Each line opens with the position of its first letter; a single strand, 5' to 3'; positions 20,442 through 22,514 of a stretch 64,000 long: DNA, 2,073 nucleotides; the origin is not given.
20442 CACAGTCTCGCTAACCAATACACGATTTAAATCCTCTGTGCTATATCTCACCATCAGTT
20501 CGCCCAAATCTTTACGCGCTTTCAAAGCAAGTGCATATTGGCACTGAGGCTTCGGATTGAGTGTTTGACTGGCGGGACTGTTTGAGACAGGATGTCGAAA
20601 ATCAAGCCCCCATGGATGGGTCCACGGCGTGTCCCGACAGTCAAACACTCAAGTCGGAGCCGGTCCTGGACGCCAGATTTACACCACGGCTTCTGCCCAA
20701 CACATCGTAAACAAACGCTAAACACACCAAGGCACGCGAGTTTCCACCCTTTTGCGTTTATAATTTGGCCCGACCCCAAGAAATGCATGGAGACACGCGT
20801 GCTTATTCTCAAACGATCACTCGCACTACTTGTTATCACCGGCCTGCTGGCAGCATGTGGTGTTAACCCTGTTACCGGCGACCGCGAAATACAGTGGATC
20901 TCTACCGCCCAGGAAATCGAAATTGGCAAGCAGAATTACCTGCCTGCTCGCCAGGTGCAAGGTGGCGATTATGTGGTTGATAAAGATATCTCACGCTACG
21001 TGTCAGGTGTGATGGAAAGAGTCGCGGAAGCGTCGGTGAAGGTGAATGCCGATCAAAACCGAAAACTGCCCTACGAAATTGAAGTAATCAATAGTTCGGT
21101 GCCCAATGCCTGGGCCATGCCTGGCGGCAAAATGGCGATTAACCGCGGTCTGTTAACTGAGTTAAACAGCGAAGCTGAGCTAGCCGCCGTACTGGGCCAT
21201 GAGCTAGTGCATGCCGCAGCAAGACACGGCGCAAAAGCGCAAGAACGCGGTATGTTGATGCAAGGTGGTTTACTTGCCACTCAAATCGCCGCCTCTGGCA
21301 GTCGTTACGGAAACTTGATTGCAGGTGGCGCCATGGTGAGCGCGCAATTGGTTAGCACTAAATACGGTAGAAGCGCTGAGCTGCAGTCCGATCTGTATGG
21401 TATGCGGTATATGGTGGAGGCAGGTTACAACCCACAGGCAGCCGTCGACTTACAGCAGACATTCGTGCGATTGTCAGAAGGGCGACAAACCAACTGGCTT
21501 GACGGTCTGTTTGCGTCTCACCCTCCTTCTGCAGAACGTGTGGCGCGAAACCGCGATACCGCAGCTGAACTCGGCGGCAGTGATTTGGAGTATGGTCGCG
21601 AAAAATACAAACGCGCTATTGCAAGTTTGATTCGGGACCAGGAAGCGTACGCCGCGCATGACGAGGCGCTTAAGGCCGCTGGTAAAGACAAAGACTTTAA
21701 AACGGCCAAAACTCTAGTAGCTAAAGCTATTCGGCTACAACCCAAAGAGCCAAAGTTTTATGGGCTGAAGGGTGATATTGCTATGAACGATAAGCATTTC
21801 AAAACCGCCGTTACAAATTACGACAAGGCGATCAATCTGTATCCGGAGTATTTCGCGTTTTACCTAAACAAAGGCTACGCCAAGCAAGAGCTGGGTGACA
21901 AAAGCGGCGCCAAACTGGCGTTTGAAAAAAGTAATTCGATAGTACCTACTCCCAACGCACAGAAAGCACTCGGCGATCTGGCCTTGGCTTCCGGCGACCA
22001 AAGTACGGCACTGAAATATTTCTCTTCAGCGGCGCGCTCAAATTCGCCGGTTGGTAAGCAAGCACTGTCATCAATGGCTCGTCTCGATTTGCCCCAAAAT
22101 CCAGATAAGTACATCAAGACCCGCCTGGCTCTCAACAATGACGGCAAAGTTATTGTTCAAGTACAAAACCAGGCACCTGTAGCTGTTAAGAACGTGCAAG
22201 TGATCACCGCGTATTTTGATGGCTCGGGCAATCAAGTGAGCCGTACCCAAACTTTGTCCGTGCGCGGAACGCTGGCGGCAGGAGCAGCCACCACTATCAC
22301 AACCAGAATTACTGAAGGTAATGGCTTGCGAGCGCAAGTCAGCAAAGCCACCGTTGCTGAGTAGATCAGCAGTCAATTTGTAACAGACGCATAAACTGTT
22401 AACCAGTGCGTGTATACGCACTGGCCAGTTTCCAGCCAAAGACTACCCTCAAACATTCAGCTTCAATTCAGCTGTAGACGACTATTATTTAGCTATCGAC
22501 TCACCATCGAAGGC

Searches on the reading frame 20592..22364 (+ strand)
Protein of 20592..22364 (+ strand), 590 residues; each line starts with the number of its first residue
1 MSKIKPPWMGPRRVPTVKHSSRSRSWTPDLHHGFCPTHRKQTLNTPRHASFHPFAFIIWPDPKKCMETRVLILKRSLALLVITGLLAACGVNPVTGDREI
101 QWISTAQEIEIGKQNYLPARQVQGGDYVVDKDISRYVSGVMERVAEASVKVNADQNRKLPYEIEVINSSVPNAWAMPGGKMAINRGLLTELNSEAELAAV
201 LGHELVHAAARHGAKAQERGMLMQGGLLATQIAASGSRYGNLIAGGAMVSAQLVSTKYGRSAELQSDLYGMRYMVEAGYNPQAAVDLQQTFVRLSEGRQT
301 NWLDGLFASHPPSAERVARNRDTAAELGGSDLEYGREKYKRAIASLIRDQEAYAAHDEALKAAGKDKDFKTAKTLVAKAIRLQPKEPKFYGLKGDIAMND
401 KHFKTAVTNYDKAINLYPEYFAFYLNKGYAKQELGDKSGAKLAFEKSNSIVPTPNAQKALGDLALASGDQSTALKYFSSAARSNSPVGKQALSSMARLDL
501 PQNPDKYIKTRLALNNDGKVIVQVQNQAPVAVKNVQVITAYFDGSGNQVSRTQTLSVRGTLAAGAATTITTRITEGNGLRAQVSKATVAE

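Call 49: search_protein_families(library=ncbifam, proteins=[window:20592-22364:+], max_evalue=0.00001)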
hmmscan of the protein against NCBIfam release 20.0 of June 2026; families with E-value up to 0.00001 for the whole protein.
window:20592-22364:+ (590 aa): 4 families
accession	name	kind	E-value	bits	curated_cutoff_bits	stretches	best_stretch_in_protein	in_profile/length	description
NF052400.1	M48_BAM_BepA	equivalog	6.2e-25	87.9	570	1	96-445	34-399/483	beta-barrel assembly-enhancing protease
NF052399.1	M48_lipo_LoiP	exception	1.4e-15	57.4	365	1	158-322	84-242/247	metalloprotease LoiP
TIGR02917.1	PEP_TPR_lipo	equivalog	1.5e-09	36.4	312.2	1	321-424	130-230/899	XrtA/PEP-CTERM system TPR-repeat protein PrsT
NF002363.0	PRK01345.1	equivalog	5.8e-06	25.6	422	0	155-211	78-138/318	zinc metalloprotease HtpX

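Call 65: find_related_loci(query=window:20802-22364:+, collection=metagenome_contigs, flank=3000)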
Query window:20802-22364:+ (520 aa) in metagenome_contigs; peptide patterns used: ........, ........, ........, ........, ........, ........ (x = any residue, [..] = any of these).
455 stretches matched a pattern; 386 encode a relative of the query (tblastn E <= 1e-3); the best 80 are kept; 80 distinct loci.
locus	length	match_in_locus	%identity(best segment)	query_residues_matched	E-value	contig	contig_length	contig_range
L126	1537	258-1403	65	19-405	1e-177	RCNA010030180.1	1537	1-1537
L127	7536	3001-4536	48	3-518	8e-146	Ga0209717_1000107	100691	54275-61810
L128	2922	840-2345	45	10-518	4e-142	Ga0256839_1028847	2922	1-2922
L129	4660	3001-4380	46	5-467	1e-126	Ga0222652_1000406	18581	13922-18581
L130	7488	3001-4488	45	9-513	5e-126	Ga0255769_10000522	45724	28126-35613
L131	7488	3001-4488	45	9-513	1e-125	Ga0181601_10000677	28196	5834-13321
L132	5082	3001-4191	51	2-398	3e-113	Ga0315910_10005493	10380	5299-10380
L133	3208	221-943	36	3-255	2e-37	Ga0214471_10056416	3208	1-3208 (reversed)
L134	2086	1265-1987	36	3-255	1e-37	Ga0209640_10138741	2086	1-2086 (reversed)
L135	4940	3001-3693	33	5-246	8e-27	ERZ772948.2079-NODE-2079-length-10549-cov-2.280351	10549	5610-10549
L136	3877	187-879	33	5-246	2e-26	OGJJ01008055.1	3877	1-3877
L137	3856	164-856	33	5-246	2e-26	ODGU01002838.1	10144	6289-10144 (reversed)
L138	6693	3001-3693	33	5-246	4e-26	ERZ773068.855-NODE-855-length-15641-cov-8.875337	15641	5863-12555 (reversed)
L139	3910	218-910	33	5-246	7e-26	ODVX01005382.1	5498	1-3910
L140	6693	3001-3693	33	5-246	4e-26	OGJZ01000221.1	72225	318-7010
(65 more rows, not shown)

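Call 66: find_homologous_proteins(query=window:20802-22364:+, max_evalue=1e-100)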
Query window:20802-22364:+ (520 aa): 6686 proteins with E <= 1e-100 among 8000 candidates; the best 120 are listed.
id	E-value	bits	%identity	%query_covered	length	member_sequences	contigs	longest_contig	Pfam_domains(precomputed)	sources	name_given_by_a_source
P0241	0.0e+0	1056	92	100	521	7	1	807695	PF01435.25,PF13431.13,PF13414.13,PF13432.13,PF13428.13,PF13181.13,PF07719.24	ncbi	-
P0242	1.0e-276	936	82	100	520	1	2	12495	PF01435.25,PF13428.13,PF13181.13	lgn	-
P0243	1.2e-271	919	80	100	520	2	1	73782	PF01435.25,PF13181.13,PF07719.24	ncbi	ncbi:MAG: M48 family metalloprotease [Pseudomonadales bacterium]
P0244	4.8e-269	911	79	100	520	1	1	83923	PF01435.25,PF13432.13,PF13428.13,PF13181.13,PF07719.24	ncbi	-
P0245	7.0e-269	910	80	97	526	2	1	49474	PF01435.25,PF13431.13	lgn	-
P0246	1.0e-255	867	75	100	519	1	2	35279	PF01435.25,PF13432.13,PF13428.13,PF13181.13,PF07719.24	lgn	-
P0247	4.2e-254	862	75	100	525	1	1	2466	PF01435.25,PF13181.13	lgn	-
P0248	1.3e-216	738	66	97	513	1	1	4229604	PF01435.25,PF13431.13,PF13432.13,PF13428.13,PF13181.13,PF07719.24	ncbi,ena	-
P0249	1.3e-215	735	67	97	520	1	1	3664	PF01435.25,PF13432.13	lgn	-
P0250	6.3e-214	729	65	100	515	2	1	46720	PF14559.13,PF01435.25,PF13431.13,PF00515.35,PF13432.13,PF13428.13,PF13181.13,PF07719.24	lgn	-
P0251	4.3e-211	720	64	98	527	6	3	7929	PF01435.25,PF13431.13,PF13414.13,PF00515.35,PF13432.13,PF13428.13,PF07719.24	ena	-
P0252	1.4e-209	715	64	100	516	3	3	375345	PF01435.25,PF13431.13,PF00515.35,PF13432.13,PF13181.13,PF07719.24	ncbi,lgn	-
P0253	1.5e-208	711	63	100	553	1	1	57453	PF14559.13,PF01435.25,PF00515.35,PF13432.13,PF13428.13,PF13181.13,PF07719.24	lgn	-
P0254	1.7e-207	708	64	99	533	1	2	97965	PF14559.13,PF01435.25,PF13432.13,PF13428.13,PF13181.13,PF07719.24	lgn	-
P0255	2.1e-207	708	64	100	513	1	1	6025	PF01435.25,PF13414.13,PF13432.13,PF13428.13,PF13181.13,PF07719.24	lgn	-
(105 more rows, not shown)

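Call 67: find_encoding_contigs(protein=P0241, flank=10000, max_places=2)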
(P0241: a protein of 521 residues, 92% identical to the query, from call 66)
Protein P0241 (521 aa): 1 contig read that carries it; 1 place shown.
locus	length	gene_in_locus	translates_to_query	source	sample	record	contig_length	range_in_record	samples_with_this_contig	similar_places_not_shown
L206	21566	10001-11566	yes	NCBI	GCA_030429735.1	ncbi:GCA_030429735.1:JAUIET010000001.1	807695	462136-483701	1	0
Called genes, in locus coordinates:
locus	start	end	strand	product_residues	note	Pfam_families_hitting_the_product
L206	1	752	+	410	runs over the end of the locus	PF01266:DAO, PF12831:FAD_oxidored (weak), PF13450:NAD_binding_8 (weak)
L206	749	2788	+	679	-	PF19310:TOP_N, PF01432:Peptidase_M3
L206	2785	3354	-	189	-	PF01713:Smr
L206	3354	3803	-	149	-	PF02580:Tyr_Deacylase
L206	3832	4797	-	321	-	PF12146:Hydrolase_4, PF00561:Abhydrolase_1, PF12697:Abhydrolase_6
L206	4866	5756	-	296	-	PF03009:GDPD, PF13653:GDPD_2 (faint)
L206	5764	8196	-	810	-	PF03176:MMPL, PF02460:Patched (faint), PF12349:Sterol-sensing, PF03176:MMPL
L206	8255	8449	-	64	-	-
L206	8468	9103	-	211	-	PF00730:HhH-GPD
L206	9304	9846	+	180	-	PF01569:PAP2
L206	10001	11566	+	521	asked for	PF01435:Peptidase_M48, PF13432:TPR_16 (faint), PF07719:TPR_2 (faint), PF13181:TPR_8 (faint), PF13428:TPR_14 (faint), PF13431:TPR_17 (faint), PF13414:TPR_11 (weak)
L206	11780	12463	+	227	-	PF13441:Gly-zipper_YMGG, PF13436:Gly-zipper_OmpA (faint), PF05433:Rick_17kDa_Anti (weak), PF13488:Gly-zipper_Omp, PF00691:OmpA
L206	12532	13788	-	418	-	PF13469:Sulfotransfer_3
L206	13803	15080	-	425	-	PF00753:Lactamase_B, PF14863:Alkyl_sulf_dimr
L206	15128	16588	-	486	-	PF13598:DUF4139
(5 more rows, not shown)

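Call 68: find_encoding_contigs(protein=P0243, flank=10000, max_places=1)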
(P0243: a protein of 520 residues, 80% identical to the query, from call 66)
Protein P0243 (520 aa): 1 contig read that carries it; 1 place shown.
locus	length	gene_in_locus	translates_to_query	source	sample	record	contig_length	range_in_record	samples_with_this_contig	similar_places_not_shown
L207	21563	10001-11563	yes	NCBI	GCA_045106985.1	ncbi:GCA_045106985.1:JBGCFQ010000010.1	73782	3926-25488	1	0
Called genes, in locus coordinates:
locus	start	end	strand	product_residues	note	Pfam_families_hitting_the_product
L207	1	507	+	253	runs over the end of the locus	PF00902:TatC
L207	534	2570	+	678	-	PF19310:TOP_N, PF01432:Peptidase_M3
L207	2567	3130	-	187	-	PF01713:Smr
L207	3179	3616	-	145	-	PF02580:Tyr_Deacylase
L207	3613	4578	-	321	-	PF12146:Hydrolase_4, PF00561:Abhydrolase_1, PF12697:Abhydrolase_6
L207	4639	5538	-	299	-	PF03009:GDPD, PF13653:GDPD_2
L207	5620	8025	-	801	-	PF03176:MMPL, PF02460:Patched (weak), PF12349:Sterol-sensing, PF03176:MMPL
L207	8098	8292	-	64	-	-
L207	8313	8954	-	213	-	PF00730:HhH-GPD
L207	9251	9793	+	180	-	PF01569:PAP2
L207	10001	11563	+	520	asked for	PF01435:Peptidase_M48, PF13181:TPR_8 (faint), PF07719:TPR_2 (faint)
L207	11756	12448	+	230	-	PF13441:Gly-zipper_YMGG, PF05433:Rick_17kDa_Anti (weak), PF13488:Gly-zipper_Omp, PF00691:OmpA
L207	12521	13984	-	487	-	PF13598:DUF4139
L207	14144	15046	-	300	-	PF00296:Bac_luciferase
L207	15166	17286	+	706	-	PF00724:Oxidored_FMN, PF01262:AlaDh_PNT_C (faint), PF07992:Pyr_redox_2 (weak), PF00890:FAD_binding_2 (weak), PF07992:Pyr_redox_2, PF12831:FAD_oxidored (weak), PF13450:NAD_binding_8 (weak), PF00070:Pyr_redox, +2 more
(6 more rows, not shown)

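Call 69: find_encoding_contigs(protein=P0244, flank=10000, max_places=1)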
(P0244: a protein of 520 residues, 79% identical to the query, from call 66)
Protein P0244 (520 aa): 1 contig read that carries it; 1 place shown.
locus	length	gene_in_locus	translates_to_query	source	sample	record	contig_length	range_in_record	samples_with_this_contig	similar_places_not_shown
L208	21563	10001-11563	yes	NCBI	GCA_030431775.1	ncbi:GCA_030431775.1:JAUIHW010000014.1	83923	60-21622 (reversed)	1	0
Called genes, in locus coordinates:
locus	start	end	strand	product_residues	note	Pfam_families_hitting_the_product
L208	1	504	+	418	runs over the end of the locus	PF01266:DAO, PF13450:NAD_binding_8 (faint)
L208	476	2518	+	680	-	PF19310:TOP_N, PF01432:Peptidase_M3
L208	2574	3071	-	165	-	PF00583:Acetyltransf_1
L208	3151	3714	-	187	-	PF01713:Smr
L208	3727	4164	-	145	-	PF02580:Tyr_Deacylase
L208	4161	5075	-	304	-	PF00561:Abhydrolase_1, PF12146:Hydrolase_4, PF12697:Abhydrolase_6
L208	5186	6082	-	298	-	PF03009:GDPD, PF13653:GDPD_2 (faint)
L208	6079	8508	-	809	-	PF02460:Patched (faint), PF03176:MMPL, PF12349:Sterol-sensing, PF03176:MMPL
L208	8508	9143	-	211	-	PF00730:HhH-GPD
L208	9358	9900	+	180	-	PF01569:PAP2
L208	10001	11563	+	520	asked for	PF01435:Peptidase_M48, PF13432:TPR_16 (faint), PF07719:TPR_2 (faint), PF13428:TPR_14 (faint), PF13181:TPR_8 (faint)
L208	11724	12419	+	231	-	PF13441:Gly-zipper_YMGG, PF05433:Rick_17kDa_Anti, PF13488:Gly-zipper_Omp, PF00691:OmpA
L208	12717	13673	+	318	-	PF01867:Cas_Cas1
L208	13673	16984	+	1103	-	PF21384:Cas3_I-F_Cas2, PF22590:Cas3-like_C_2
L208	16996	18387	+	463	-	PF09611:Cas_Csy1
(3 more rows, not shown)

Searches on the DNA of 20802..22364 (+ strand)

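Call 70: search_with_rna_model(model_id=R1, sources=[L206, L207, L208], max_evalue=1)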
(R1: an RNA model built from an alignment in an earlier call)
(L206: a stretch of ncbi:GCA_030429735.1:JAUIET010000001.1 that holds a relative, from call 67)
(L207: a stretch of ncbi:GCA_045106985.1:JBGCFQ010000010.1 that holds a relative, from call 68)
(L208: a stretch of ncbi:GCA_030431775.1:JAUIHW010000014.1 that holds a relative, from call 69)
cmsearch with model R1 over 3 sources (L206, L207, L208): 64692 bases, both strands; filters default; matches with E-value up to 1: 0.
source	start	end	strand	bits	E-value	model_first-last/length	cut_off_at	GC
